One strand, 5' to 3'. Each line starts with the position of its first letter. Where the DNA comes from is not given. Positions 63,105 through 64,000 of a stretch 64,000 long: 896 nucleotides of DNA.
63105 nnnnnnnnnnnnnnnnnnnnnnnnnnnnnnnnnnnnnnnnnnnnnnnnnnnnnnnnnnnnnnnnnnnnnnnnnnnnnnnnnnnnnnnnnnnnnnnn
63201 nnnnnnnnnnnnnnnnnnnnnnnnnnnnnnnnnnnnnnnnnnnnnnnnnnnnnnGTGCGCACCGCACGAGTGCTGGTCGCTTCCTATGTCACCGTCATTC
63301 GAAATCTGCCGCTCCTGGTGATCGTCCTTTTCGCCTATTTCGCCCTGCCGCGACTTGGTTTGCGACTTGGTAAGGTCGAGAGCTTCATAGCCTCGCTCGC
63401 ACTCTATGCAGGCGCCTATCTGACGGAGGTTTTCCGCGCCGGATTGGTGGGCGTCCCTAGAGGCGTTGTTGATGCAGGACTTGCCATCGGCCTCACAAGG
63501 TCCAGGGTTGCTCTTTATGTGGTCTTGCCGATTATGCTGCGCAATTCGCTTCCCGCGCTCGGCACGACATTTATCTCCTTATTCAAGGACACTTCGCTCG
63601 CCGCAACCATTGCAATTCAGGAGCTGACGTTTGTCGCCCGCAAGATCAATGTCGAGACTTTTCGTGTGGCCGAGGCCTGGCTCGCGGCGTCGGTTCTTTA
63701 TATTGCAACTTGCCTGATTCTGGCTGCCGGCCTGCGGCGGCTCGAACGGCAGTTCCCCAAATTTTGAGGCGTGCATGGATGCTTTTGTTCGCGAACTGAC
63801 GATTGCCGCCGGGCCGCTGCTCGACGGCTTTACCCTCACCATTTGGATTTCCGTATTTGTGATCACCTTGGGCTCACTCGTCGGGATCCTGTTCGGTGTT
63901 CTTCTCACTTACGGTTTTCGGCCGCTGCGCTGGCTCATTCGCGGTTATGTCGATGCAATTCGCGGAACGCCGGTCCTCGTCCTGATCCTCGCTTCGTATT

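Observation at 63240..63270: Abrupt junction at 63254/63255 joins two unrelated DNAs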

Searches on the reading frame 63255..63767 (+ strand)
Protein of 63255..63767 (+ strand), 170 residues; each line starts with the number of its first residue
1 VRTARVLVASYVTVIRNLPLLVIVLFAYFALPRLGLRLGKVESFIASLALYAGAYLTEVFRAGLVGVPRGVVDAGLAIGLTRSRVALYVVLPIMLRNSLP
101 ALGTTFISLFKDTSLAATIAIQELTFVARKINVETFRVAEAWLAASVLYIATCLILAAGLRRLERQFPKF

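Call 7: find_encoding_contigs(protein=window:63255-63767:+, flank=10000, max_places=6)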
Protein window:63255-63767:+ (170 aa): no gene with exactly this product is on record in the collection.

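Call 13: find_homologous_proteins(query=window:63255-63767:+, max_evalue=1e-10)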
Query window:63255-63767:+ (170 aa): 2574 proteins with E <= 1e-10 among 6041 candidates; the best 120 are listed.
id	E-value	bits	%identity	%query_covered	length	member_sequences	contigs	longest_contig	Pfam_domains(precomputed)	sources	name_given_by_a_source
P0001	6.9e-94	330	98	100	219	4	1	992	PF00528.28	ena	-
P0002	1.1e-93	330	98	100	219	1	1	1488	PF00528.28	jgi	jgi:polar amino acid transport system permease protein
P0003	1.3e-93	329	98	100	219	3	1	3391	PF00528.28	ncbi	-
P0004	1.4e-93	329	98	100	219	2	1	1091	PF00528.28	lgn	-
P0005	1.5e-93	329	98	100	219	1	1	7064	PF00528.28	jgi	jgi:glutamine transport system permease protein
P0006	4.3e-93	328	98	100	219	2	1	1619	PF00528.28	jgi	jgi:polar amino acid transport system permease protein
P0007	2.2e-92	325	98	99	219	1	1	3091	PF00528.28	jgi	jgi:polar amino acid transport system permease protein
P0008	3.2e-92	325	99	97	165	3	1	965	PF00528.28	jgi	jgi:polar amino acid transport system permease protein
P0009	4.1e-89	315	91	99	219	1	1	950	PF00528.28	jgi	jgi:polar amino acid transport system permease protein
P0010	5.7e-89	314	91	99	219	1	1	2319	PF00528.28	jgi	jgi:polar amino acid transport system permease protein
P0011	7.9e-89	314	91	99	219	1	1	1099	PF00528.28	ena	-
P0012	1.1e-87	310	91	99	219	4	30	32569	PF00528.28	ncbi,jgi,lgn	ncbi:MAG TPA: amino acid ABC transporter permease [Aestuariivirgaceae bacterium]|jgi:polar amino aci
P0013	1.6e-87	310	91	99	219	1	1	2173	PF00528.28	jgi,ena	jgi:glutamine transport system permease protein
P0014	1.6e-87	310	91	99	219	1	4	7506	PF00528.28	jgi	jgi:glutamine transport system permease protein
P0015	5.8e-87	308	90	99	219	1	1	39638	PF00528.28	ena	-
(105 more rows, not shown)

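Call 14: find_encoding_contigs(protein=P0005, flank=10000, max_places=4)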
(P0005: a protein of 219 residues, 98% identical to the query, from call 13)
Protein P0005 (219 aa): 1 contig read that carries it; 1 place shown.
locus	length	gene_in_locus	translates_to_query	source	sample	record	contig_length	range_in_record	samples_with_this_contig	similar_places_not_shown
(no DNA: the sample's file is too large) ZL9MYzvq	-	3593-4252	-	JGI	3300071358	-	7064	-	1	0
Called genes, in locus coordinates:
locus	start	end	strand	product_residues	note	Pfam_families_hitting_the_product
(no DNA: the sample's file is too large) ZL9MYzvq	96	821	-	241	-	PF00248:Aldo_ket_red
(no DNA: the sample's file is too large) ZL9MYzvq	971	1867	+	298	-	PF00126:HTH_1, PF03466:LysR_substrate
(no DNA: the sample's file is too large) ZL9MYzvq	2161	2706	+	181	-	PF00106:adh_short, PF13561:adh_short_C2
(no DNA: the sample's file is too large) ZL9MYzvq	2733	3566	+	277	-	PF00497:SBP_bac_3, PF10613:Lig_chan-Glu_bd (weak)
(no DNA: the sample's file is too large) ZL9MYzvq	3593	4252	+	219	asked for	PF00528:BPD_transp_1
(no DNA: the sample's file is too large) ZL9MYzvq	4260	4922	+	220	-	PF00528:BPD_transp_1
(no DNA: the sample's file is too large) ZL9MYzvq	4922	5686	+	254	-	PF00005:ABC_tran, PF02463:SMC_N (weak), PF13304:AAA_21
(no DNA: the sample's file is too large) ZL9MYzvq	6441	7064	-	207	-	?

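Call 15: find_encoding_contigs(protein=P0003, flank=10000, max_places=4)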
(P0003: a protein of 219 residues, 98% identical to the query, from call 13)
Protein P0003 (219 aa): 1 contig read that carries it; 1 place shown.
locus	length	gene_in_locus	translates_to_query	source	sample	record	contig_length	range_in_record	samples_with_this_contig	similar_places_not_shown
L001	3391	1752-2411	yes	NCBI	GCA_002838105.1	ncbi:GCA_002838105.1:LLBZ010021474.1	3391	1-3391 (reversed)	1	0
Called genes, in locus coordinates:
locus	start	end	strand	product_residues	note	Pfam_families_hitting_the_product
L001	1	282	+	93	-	?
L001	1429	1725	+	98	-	-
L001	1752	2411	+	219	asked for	PF00528:BPD_transp_1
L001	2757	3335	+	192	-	PF00528:BPD_transp_1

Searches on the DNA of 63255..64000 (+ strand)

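Call 9: search_dna_similar(query=window:63255-64000:+, collection=plasmids, mode=distant, max_rows=15)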
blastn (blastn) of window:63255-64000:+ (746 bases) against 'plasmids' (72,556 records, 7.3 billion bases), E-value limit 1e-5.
Records with a match: 236; places in all: 236; records where one place covers at least 80% of the query: 0.
Best place of each record, by identity: 60-80% 236.
By first word of the organism name: Rhizobium 135; Sinorhizobium 76; Ensifer 8; Shinella 5; Phyllobacterium 4; Mesorhizobium 1; Microvirga 1; Roseateles 1; Aureimonas 1; Pararhizobium 1; and 3 more.
By predicted mobility (MOB-suite, as given by PLSDB): non-mobilizable 97; conjugative 77; mobilizable 62.
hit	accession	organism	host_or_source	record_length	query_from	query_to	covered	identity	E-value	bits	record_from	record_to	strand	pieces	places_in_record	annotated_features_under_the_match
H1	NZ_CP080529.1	Mesorhizobium sp. AR07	Oxytropis sp.,Cell culture,root nodule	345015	31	726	73%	68.2%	5e-28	192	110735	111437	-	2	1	amino acid ABC transporter permease (x2)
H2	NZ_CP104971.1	Phyllobacterium zundukense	Vicia costata,cell culture,root nodule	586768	54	729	70%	69.9%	2e-34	220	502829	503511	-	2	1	amino acid ABC transporter permease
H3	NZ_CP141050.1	Microvirga lotononidis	-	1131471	4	514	68%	69.4%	2e-51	210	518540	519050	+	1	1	none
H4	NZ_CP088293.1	Phyllobacterium sp. T1018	Melilotus albus,Cell culture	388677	55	738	62%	69.9%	3e-31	206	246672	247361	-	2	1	amino acid ABC transporter permease (x2)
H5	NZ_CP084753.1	Roseateles sp. XES5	Xenopus laevis,bacterial culture,swab ...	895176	30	490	62%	69.4%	3e-43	183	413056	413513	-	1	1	amino acid ABC transporter permease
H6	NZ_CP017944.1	Phyllobacterium zundukense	Oxytropis triphylla,cell culture,root ...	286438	61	738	62%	68.8%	1e-23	179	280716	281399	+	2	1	amino acid ABC transporter permease (x2)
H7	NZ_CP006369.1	Aureimonas sp. AU20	-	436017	30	491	62%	68.1%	5e-34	153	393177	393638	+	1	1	amino acid ABC transporter permease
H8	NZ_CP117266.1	Rhizobium tumorigenes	Rubus sp.,pure bacterial culture,Aerial ...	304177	30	482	61%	68.2%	4e-35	157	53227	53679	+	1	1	amino acid ABC transporter permease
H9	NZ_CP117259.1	Rhizobium tumorigenes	Rubus sp.,pure bacterial culture,Aerial ...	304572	30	482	61%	68.0%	5e-34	152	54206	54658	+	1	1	amino acid ABC transporter permease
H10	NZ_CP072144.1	Rhizobium sp. L51/94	Blueberry,cell culture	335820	30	482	61%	67.9%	2e-33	150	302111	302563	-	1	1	amino acid ABC transporter permease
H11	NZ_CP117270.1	Rhizobium rhododendri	Rhododendron sp.,pure bacterial ...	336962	30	482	61%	67.9%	2e-33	150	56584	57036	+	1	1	amino acid ABC transporter permease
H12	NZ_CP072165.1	Rhizobium sp. B21/90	Himalayan blackberry,cell culture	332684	30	482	61%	67.8%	2e-32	148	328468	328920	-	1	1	amino acid ABC transporter permease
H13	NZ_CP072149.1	Rhizobium sp. K1/93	Himalayan blackberry,cell culture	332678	30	482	61%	67.8%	2e-32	148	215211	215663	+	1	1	amino acid ABC transporter permease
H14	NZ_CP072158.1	Rhizobium sp. B230/85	Himalayan blackberry,cell culture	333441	30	482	61%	67.8%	2e-32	148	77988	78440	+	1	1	amino acid ABC transporter permease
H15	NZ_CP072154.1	Rhizobium sp. K15/93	Himalayan blackberry,cell culture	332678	30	482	61%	67.8%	2e-32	148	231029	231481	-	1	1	amino acid ABC transporter permease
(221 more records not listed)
